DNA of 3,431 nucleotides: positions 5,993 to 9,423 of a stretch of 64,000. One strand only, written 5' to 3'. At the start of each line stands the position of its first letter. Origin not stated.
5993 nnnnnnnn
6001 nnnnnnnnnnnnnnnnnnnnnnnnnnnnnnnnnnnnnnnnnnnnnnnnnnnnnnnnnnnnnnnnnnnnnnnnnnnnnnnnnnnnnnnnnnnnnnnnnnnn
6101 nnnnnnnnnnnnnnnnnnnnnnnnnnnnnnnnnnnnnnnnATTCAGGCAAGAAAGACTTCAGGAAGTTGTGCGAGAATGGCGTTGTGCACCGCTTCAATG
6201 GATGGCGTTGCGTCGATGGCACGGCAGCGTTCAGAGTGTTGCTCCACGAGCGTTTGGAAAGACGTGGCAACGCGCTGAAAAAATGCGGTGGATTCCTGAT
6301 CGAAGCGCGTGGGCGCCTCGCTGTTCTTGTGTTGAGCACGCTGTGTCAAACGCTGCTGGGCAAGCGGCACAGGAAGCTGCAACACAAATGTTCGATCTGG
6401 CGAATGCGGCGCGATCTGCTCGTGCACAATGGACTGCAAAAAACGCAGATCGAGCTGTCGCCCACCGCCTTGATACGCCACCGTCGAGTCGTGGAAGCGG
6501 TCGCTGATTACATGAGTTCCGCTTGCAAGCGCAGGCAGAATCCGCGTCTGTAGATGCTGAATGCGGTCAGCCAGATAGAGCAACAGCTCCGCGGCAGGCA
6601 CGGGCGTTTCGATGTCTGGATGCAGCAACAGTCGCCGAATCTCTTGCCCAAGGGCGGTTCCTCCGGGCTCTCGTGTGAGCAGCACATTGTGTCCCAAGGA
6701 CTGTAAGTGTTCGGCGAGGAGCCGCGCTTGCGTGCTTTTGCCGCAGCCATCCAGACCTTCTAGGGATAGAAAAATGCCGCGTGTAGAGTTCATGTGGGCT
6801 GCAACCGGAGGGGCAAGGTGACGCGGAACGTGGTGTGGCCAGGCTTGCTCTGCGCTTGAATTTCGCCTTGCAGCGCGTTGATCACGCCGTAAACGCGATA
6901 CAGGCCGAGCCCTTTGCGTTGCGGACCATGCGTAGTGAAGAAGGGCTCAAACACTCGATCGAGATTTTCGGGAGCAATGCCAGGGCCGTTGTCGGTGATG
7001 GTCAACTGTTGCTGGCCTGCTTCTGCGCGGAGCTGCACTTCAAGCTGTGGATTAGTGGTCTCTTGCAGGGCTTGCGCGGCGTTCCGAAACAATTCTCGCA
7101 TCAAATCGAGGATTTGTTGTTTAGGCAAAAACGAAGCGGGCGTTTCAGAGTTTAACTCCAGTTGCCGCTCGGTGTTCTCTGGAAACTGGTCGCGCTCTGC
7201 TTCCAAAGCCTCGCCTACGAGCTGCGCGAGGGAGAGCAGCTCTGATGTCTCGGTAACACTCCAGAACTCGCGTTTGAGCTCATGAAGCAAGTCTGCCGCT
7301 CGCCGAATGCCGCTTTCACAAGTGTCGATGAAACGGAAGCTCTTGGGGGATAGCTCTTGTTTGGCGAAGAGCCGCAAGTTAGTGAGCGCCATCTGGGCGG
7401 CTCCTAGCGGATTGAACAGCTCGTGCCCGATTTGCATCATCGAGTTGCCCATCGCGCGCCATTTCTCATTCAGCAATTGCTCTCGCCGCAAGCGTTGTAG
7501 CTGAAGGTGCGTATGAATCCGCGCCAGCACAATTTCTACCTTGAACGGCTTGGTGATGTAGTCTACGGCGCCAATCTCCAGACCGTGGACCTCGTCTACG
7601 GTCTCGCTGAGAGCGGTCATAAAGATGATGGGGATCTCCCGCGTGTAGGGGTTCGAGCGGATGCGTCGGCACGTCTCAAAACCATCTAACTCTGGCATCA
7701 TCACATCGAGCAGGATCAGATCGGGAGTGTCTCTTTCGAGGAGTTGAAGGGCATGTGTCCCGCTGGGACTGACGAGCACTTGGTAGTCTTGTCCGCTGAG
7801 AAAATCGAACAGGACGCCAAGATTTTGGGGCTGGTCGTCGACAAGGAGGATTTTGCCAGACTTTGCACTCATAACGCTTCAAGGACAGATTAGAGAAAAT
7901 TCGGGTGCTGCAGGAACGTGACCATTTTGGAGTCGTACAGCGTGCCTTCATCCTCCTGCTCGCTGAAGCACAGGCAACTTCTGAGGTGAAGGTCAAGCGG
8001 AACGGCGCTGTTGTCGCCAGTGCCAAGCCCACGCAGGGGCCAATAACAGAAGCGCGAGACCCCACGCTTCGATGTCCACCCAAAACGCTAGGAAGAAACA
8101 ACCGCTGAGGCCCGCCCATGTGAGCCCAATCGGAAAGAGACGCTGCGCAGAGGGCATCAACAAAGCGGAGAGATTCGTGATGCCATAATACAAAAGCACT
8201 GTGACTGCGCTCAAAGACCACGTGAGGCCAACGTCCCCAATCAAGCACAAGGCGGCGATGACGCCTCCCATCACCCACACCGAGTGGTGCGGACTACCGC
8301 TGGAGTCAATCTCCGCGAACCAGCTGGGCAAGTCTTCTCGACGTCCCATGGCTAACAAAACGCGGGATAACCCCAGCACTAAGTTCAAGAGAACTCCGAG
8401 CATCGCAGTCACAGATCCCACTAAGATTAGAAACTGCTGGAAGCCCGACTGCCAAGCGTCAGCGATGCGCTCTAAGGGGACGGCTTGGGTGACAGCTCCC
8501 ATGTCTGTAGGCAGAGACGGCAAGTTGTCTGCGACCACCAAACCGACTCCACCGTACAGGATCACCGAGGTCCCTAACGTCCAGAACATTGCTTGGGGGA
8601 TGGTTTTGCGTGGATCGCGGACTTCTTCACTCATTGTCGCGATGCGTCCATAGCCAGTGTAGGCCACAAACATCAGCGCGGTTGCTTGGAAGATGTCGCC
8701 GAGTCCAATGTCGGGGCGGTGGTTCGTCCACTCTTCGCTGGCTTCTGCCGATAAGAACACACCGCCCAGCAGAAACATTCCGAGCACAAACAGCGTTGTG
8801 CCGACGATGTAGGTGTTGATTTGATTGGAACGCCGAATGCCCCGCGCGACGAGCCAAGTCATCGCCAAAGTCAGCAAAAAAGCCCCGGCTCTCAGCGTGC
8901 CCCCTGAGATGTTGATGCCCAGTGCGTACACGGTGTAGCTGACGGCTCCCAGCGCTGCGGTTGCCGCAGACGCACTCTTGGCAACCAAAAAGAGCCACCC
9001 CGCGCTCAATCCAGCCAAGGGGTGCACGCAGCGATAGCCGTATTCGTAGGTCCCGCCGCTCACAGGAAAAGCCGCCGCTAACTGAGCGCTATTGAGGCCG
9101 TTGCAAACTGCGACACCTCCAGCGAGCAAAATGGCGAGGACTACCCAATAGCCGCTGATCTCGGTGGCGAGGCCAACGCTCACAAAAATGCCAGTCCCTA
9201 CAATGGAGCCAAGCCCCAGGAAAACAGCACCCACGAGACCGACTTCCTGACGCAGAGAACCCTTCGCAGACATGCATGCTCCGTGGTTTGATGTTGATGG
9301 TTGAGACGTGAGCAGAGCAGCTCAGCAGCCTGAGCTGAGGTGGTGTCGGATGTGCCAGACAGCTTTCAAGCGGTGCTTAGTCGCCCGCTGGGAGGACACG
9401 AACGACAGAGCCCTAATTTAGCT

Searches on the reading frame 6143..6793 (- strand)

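Call 65: search_protein_families(library=pfam, proteins=[window:6143-6793:-], max_evalue=0.00001)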
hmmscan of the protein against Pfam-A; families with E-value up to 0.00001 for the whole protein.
window:6143-6793:- (216 aa): 1 family
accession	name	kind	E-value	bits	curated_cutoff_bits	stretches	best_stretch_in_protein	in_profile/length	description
PF02223.23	Thymidylate_kin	-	4.3e-49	167.1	27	1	11-206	1-185/185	Thymidylate kinase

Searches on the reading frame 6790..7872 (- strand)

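Call 65: search_protein_families(library=pfam, proteins=[window:6790-7872:-], max_evalue=0.00001)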
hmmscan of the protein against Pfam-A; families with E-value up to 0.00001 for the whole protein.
window:6790-7872:- (360 aa): 2 families
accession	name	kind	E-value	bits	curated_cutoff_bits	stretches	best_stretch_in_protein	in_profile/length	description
PF00072.30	Response_reg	-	6.7e-28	97.5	30.2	1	8-119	1-110/111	Response regulator receiver domain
PF02518.31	HATPase_c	-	1.1e-19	71.3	26.4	1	254-356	6-110/111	Histidine kinase-, DNA gyrase B-, and HSP90-like ATPase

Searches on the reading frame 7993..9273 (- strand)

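Call 65: search_protein_families(library=pfam, proteins=[window:7993-9273:-], max_evalue=0.00001)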
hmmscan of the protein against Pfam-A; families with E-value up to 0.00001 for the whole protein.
window:7993-9273:- (426 aa): 2 families
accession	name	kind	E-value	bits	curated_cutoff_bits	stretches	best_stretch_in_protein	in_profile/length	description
PF13520.12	AA_permease_2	-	2.8e-34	119.2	27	1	12-397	2-402/427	Amino acid permease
PF00324.27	AA_permease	-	5.6e-31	108.2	24.6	1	16-373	2-381/470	Amino acid permease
